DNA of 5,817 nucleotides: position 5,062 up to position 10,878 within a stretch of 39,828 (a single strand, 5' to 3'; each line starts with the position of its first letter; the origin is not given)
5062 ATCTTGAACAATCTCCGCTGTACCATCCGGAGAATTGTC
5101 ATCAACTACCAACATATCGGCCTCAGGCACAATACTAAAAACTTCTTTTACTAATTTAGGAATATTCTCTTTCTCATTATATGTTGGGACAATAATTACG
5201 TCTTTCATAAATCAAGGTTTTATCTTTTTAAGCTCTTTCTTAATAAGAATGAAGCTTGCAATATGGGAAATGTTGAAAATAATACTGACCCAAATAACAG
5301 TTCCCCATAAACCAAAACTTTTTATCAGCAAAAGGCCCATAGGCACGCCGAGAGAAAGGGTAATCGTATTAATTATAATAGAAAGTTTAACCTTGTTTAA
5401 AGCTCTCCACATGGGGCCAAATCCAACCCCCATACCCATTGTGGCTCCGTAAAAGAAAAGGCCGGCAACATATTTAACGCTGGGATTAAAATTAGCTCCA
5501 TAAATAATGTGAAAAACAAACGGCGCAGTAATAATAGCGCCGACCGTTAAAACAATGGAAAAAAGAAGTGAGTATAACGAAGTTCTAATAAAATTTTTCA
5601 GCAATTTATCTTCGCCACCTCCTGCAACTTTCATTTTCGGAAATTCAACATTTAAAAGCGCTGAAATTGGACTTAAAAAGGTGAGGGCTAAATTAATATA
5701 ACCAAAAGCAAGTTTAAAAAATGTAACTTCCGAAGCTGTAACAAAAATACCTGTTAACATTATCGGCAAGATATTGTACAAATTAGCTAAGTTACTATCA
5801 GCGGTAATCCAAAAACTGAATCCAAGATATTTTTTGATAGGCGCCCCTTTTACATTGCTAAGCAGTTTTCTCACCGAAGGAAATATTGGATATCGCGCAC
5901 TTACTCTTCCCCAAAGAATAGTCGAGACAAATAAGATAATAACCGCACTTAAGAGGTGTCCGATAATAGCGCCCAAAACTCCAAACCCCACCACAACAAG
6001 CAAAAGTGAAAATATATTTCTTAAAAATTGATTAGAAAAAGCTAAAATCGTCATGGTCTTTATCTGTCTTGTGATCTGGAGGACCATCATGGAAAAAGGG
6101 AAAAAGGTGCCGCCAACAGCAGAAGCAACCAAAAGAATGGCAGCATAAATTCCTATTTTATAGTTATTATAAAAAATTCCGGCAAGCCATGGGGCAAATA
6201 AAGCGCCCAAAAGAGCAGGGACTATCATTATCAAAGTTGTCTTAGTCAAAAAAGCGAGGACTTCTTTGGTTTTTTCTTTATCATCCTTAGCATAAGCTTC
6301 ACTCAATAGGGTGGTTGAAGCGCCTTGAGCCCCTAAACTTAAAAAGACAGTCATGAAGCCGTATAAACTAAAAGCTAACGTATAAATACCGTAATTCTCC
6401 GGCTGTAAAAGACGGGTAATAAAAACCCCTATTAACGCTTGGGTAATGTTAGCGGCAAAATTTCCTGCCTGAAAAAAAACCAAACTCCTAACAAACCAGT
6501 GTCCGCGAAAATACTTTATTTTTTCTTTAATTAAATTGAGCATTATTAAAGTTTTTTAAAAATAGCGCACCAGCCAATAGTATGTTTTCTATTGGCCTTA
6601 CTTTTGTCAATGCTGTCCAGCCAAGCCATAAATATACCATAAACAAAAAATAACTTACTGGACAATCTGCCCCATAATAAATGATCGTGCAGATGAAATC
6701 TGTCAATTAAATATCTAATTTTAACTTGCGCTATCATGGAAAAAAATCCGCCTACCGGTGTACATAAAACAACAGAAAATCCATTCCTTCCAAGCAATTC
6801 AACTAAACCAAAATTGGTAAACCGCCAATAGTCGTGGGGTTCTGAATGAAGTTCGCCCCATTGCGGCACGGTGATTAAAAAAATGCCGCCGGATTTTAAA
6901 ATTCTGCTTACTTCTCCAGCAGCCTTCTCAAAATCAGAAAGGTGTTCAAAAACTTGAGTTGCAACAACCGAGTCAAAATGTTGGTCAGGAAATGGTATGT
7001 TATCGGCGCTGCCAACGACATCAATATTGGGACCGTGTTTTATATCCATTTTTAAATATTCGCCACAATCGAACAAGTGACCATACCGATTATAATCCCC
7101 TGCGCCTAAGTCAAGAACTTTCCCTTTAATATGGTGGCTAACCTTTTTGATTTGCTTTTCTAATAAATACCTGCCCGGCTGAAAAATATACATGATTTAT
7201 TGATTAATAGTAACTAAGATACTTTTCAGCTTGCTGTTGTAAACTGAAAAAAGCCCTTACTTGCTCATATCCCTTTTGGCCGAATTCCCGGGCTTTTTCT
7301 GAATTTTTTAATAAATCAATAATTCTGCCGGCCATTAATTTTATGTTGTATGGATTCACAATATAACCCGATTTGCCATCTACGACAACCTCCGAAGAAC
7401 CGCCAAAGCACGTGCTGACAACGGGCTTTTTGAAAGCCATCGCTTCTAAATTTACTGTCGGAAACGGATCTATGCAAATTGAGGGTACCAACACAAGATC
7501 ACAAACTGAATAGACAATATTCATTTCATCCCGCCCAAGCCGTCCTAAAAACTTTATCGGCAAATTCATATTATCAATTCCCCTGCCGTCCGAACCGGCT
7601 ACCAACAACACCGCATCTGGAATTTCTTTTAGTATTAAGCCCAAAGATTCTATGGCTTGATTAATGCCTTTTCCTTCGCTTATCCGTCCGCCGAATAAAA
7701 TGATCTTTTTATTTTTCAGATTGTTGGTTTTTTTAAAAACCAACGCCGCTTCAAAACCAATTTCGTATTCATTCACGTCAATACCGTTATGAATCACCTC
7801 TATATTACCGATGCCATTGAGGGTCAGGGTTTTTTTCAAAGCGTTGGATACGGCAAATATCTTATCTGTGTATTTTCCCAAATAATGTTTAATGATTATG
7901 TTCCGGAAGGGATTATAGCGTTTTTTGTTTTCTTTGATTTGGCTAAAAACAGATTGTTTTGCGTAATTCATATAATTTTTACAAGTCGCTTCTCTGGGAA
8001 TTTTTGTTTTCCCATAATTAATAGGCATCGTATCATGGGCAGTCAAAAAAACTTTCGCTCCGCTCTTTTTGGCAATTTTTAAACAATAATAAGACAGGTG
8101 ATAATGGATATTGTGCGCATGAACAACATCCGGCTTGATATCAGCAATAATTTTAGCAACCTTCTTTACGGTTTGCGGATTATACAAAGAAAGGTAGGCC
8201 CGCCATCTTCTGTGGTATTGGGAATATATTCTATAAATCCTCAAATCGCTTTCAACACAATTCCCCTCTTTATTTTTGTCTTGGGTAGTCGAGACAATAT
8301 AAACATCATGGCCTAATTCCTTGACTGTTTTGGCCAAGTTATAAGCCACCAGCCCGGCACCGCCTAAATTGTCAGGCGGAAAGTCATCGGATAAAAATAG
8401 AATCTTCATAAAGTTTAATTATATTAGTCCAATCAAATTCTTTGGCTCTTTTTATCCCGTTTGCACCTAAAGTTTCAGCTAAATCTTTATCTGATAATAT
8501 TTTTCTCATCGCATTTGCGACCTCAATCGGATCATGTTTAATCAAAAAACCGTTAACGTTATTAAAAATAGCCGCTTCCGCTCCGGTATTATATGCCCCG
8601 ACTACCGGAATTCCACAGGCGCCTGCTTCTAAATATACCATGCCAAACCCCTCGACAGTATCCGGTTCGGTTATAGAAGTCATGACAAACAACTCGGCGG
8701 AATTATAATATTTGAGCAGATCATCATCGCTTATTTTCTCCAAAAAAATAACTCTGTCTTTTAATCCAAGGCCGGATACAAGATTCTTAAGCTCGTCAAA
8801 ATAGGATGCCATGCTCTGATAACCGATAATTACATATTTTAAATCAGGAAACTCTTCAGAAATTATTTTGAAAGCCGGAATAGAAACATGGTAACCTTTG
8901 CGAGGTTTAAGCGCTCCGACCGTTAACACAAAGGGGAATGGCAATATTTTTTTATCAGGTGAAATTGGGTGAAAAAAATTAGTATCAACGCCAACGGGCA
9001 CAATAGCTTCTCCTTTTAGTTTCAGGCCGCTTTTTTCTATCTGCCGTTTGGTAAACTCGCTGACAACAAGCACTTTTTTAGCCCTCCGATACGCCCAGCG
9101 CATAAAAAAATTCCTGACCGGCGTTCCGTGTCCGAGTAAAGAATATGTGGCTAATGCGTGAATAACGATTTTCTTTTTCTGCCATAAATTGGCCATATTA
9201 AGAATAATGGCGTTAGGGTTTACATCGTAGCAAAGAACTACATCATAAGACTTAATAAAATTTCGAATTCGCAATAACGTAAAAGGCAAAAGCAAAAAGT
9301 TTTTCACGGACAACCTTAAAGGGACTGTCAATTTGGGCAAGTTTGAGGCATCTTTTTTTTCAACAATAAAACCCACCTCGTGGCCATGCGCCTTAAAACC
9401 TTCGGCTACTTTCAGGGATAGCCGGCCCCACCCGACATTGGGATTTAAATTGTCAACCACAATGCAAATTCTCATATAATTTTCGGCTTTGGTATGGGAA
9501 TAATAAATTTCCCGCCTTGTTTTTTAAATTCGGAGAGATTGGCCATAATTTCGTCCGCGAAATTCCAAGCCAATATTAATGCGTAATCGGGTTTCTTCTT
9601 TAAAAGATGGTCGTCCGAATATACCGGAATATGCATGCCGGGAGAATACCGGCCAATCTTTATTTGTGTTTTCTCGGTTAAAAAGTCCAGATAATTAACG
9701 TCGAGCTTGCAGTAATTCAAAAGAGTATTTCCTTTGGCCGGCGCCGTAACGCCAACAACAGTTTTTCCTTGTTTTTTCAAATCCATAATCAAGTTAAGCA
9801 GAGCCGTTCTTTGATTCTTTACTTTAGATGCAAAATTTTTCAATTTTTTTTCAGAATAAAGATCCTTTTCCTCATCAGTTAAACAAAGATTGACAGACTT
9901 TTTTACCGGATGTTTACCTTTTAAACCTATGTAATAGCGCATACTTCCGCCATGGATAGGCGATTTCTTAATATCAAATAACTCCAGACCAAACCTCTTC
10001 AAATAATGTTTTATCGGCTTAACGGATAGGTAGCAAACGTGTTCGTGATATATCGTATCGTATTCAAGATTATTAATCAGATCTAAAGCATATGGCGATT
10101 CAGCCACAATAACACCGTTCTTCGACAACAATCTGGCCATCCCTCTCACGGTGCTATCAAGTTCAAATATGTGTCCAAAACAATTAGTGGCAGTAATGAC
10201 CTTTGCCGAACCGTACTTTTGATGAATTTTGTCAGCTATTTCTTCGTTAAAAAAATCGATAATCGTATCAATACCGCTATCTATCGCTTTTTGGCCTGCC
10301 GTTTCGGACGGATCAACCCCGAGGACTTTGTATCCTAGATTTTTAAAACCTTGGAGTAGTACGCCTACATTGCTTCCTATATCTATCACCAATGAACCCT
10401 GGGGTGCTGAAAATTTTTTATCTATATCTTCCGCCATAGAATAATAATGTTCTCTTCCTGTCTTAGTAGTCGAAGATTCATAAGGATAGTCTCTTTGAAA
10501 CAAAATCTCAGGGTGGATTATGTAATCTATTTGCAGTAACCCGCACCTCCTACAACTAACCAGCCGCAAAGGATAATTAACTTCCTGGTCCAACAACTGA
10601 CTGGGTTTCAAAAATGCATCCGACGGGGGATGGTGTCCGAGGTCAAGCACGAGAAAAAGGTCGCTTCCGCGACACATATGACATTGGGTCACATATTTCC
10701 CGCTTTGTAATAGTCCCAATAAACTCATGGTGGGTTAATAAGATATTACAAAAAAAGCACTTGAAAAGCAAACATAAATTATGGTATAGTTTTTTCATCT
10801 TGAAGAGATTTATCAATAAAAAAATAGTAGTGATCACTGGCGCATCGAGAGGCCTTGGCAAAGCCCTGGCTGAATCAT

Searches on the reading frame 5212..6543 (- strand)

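Call 6: search_protein_families(library=pfam, proteins=[window:5212-6543:-], max_evalue=0.001)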
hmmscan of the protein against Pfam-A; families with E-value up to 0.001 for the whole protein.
window:5212-6543:- (443 aa): 3 families
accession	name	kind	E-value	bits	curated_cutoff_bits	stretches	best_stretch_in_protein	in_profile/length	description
PF13440.11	Polysacc_synt_3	-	1.7e-18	67.3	23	1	42-356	2-292/293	Polysaccharide biosynthesis protein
PF01943.22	Polysacc_synt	-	2e-17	64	28.2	1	26-295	10-263/274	Polysaccharide biosynthesis protein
PF01554.23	MatE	-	6.8e-05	23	24.9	1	28-172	6-149/161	MatE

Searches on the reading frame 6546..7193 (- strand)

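Call 6: search_protein_families(library=pfam, proteins=[window:6546-7193:-], max_evalue=0.001)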
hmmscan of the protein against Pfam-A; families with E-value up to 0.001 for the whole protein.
window:6546-7193:- (215 aa): 6 families
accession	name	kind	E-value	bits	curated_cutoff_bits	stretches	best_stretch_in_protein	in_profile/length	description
PF08241.18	Methyltransf_11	-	2.9e-13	50.7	21.2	1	58-107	42-95/95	Methyltransferase domain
PF13489.12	Methyltransf_23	-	1e-08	35.5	27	1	23-117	23-128/164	Methyltransferase domain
PF13649.12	Methyltransf_25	-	2.2e-07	31.9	27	1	54-103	45-97/97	Methyltransferase domain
PF13847.12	Methyltransf_31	-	2.7e-07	30.8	27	1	61-111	61-113/145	Methyltransferase domain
PF08242.18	Methyltransf_12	-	6.5e-06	27.2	30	1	68-105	60-98/98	Methyltransferase domain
PF01209.24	Ubie_methyltran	-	0.00012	21.9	20.1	1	57-107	100-151/233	ubiE/COQ5 methyltransferase family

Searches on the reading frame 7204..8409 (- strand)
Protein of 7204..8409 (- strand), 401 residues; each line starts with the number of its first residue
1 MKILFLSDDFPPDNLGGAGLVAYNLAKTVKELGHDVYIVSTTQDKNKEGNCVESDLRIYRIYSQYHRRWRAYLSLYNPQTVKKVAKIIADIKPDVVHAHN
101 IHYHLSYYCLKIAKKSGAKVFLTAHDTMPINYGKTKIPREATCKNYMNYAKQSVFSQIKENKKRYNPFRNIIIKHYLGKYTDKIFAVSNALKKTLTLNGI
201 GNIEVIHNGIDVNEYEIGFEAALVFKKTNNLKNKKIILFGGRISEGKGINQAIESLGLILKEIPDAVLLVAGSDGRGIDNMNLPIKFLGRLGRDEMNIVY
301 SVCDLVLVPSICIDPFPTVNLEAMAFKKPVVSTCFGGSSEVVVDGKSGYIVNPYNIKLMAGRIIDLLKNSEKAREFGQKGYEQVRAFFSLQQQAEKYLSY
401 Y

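Call 6: search_protein_families(library=pfam, proteins=[window:7204-8409:-], max_evalue=0.001)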
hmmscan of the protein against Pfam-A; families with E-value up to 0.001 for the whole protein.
window:7204-8409:- (401 aa): 9 families
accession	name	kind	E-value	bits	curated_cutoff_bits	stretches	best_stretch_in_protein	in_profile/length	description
PF00534.26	Glycos_transf_1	-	1.5e-32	112.9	26.4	1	225-382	6-171/172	Glycosyl transferases group 1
PF13439.12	Glyco_transf_4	-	1.5e-25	90.6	28.5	1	16-213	2-169/170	Glycosyltransferase Family 4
PF13692.12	Glyco_trans_1_4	-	1.4e-22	81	27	1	235-369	2-142/142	Glycosyl transferases group 1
PF13579.12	Glyco_trans_4_4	-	7.7e-11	43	29.7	1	16-208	1-157/158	Glycosyl transferase 4-like domain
PF13477.12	Glyco_trans_4_2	-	1.8e-07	31.9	23.4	1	23-127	14-109/139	Glycosyl transferase 4-like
PF08323.17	Glyco_transf_5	-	1.8e-07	31.6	22.7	1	2-191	1-220/239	Starch synthase catalytic domain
PF00982.27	Glyco_transf_20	-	3.7e-06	26.4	32.5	0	284-376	352-446/473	Glycosyltransferase family 20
PF13524.12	Glyco_trans_1_2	-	1.8e-05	25.2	25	1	261-398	10-143/144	Glycosyl transferase-like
PF01370.27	Epimerase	-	0.00026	20.9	20.9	1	15-191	4-193/240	NAD dependent epimerase/dehydratase family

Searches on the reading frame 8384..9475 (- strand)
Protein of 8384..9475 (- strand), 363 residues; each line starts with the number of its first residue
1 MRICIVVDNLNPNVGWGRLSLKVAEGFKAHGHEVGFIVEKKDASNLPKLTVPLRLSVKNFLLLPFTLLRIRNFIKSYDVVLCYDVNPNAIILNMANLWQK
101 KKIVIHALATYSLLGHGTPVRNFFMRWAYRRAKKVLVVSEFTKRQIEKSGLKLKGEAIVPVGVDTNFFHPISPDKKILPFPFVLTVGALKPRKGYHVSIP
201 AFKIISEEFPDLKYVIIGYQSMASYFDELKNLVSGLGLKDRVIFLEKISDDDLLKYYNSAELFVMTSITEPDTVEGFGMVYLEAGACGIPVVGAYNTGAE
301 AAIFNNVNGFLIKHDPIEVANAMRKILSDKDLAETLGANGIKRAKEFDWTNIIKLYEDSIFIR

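Call 6: search_protein_families(library=pfam, proteins=[window:8384-9475:-], max_evalue=0.001)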
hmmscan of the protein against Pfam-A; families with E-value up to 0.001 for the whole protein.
window:8384-9475:- (363 aa): 6 families
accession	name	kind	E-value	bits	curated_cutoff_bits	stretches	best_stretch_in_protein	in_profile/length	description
PF00534.26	Glycos_transf_1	-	3.1e-37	128.2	26.4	1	181-343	16-172/172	Glycosyl transferases group 1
PF13692.12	Glyco_trans_1_4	-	6.4e-28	98.2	27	1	183-329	4-142/142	Glycosyl transferases group 1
PF13439.12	Glyco_transf_4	-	8.9e-14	52.3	28.5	1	19-166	7-169/170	Glycosyltransferase Family 4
PF13524.12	Glyco_trans_1_2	-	9.8e-10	39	25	1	210-351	13-137/144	Glycosyl transferase-like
PF20706.3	GT4-conflict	-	2.9e-06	27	26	1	181-311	198-328/385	Family 4 Glycosyltransferase in conflict systems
PF13579.12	Glyco_trans_4_4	-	3.9e-06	27.7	29.7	1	20-160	7-156/158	Glycosyl transferase 4-like domain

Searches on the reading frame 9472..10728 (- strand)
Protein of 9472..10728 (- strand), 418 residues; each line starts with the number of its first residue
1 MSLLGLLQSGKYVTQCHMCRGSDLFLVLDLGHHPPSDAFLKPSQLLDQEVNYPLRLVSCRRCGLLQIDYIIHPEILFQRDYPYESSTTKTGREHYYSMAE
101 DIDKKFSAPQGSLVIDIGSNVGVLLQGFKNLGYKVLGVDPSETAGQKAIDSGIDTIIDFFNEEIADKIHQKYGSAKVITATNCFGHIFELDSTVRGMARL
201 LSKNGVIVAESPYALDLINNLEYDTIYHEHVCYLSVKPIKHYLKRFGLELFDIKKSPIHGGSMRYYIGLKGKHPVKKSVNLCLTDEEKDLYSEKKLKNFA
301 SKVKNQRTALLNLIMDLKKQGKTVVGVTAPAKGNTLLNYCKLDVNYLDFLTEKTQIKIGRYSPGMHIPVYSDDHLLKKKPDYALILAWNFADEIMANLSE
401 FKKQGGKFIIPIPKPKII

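Call 6: search_protein_families(library=pfam, proteins=[window:9472-10728:-], max_evalue=0.001)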
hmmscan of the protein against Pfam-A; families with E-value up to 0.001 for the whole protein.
window:9472-10728:- (418 aa): 8 families
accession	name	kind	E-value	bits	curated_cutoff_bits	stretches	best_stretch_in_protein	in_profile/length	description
PF08484.17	Methyltransf_14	-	2.9e-52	177.1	23.5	1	257-413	1-160/160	C-methyltransferase C-terminal domain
PF08421.16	Methyltransf_13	-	3.4e-18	66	31.3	1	16-77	1-62/62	Putative zinc binding domain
PF13489.12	Methyltransf_23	-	9.1e-18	65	27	1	97-250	8-161/164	Methyltransferase domain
PF08242.18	Methyltransf_12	-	2.9e-08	34.8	30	1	115-207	1-98/98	Methyltransferase domain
PF08241.18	Methyltransf_11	-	3.7e-07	31.1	21.2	1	116-208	2-94/95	Methyltransferase domain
PF13649.12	Methyltransf_25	-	5.5e-06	27.4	27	1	114-205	1-97/97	Methyltransferase domain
PF13847.12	Methyltransf_31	-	7.5e-05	22.9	27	1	114-216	7-117/145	Methyltransferase domain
PF00107.32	ADH_zinc_N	-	0.00022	21.6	31.8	1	125-208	7-86/129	Zinc-binding dehydrogenase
